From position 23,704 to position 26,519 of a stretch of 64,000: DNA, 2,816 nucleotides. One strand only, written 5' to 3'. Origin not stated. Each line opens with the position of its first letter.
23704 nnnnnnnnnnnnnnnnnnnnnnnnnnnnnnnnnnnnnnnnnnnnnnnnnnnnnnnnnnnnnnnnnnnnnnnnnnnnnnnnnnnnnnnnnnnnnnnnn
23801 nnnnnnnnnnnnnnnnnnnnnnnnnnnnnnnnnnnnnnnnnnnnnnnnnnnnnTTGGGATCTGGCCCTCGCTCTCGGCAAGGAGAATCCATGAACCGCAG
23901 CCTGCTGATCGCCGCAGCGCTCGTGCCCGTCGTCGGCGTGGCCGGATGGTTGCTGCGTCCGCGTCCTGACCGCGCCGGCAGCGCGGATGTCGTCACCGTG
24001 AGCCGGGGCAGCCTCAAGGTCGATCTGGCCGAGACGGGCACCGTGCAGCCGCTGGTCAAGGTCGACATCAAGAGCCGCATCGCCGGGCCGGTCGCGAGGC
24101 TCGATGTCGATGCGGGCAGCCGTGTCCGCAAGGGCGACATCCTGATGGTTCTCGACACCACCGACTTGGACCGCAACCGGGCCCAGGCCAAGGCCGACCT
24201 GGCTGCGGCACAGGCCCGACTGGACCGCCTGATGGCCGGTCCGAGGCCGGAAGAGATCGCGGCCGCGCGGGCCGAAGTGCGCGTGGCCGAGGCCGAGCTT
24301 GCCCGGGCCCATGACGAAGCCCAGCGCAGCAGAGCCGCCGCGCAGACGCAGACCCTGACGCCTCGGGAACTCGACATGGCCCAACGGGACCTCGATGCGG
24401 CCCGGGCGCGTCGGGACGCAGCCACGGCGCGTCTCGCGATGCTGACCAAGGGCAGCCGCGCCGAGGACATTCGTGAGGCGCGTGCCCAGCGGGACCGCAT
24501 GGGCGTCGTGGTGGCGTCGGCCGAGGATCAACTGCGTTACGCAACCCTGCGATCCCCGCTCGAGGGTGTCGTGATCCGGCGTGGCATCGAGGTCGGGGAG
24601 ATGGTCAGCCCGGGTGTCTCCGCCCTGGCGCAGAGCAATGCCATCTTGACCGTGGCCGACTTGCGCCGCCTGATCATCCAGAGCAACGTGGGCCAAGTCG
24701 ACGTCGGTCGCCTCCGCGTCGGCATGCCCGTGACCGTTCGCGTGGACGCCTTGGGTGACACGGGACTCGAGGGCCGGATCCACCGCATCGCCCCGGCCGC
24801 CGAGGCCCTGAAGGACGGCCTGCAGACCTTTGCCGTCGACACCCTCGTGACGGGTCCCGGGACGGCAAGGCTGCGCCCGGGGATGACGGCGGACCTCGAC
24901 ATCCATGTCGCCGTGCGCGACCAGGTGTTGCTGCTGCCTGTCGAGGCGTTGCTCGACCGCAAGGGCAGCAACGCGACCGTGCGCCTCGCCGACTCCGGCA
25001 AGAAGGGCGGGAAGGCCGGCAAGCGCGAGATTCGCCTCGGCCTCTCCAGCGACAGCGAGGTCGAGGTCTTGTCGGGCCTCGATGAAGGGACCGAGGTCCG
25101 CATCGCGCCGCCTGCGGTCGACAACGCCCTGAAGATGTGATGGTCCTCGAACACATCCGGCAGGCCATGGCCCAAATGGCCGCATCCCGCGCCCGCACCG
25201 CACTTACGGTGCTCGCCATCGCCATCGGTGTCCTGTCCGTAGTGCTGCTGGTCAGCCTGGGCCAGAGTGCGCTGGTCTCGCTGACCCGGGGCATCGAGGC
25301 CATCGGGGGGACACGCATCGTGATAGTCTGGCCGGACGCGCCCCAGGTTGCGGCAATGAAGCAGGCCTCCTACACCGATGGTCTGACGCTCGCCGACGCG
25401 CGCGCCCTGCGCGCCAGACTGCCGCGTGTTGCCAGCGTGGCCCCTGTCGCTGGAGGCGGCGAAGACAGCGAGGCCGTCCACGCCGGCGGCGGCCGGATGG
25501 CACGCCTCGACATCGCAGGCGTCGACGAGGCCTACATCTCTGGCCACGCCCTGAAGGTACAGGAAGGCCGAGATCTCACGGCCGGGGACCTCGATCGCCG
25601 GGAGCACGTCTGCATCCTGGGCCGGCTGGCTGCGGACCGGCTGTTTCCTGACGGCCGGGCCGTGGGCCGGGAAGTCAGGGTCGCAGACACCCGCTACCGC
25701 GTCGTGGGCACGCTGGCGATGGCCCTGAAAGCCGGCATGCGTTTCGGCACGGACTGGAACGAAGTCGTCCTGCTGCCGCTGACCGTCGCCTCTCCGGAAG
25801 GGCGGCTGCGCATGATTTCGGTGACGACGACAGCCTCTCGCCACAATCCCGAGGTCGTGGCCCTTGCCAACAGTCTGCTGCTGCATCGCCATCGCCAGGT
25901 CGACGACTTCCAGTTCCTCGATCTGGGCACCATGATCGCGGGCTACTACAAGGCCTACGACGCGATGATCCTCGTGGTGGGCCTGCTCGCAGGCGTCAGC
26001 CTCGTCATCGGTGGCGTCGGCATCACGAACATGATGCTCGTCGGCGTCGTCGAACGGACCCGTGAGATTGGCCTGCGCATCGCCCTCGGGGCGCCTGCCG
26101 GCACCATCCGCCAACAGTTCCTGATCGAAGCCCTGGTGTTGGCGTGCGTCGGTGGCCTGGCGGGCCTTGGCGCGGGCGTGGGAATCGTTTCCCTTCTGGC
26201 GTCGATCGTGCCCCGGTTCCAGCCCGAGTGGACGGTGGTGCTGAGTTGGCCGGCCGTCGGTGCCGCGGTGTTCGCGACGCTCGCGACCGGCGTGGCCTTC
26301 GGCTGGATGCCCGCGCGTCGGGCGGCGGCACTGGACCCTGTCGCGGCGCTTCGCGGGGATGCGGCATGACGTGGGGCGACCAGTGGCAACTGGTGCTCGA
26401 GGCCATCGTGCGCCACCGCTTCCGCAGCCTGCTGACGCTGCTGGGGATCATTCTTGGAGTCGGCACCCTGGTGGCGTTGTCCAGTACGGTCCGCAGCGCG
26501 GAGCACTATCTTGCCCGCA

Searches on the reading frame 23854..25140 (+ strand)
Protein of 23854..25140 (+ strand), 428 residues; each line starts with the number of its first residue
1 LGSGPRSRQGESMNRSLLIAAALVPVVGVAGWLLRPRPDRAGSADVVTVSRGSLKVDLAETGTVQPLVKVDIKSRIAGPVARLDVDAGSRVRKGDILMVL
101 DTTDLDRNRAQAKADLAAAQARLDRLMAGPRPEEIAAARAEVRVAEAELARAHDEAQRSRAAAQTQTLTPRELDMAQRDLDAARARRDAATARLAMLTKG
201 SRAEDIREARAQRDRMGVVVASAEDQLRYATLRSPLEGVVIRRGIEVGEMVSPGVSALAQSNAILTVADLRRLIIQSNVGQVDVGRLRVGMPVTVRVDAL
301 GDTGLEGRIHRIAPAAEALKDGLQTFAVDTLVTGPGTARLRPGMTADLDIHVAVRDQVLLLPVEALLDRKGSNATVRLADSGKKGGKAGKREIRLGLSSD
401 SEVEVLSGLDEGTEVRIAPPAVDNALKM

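Call 54: search_protein_families(library=pfam, proteins=[window:23854-25140:+], max_evalue=0.0001)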
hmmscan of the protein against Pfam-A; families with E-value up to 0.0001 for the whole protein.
window:23854-25140:+ (428 aa): 2 families
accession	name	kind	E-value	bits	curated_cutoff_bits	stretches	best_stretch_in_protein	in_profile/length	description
PF16576.10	HlyD_D23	-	8.1e-16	58.4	30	1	70-345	20-213/214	Barrel-sandwich domain of CusB or HlyD membrane-fusion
PF13437.12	HlyD_3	-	2.4e-14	54.4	22.2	1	231-343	1-106/106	HlyD family secretion protein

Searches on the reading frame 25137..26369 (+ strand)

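Call 54: search_protein_families(library=pfam, proteins=[window:25137-26369:+], max_evalue=0.0001)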
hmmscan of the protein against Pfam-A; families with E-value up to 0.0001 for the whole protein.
window:25137-26369:+ (410 aa): 2 families
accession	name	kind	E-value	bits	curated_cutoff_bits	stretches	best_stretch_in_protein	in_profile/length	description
PF12704.14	MacB_PCD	-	6.2e-36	125.1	27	1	21-238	1-198/207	MacB-like periplasmic core domain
PF02687.27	FtsX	-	1.9e-17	63.8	25.5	1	283-400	2-119/120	FtsX-like permease C-terminal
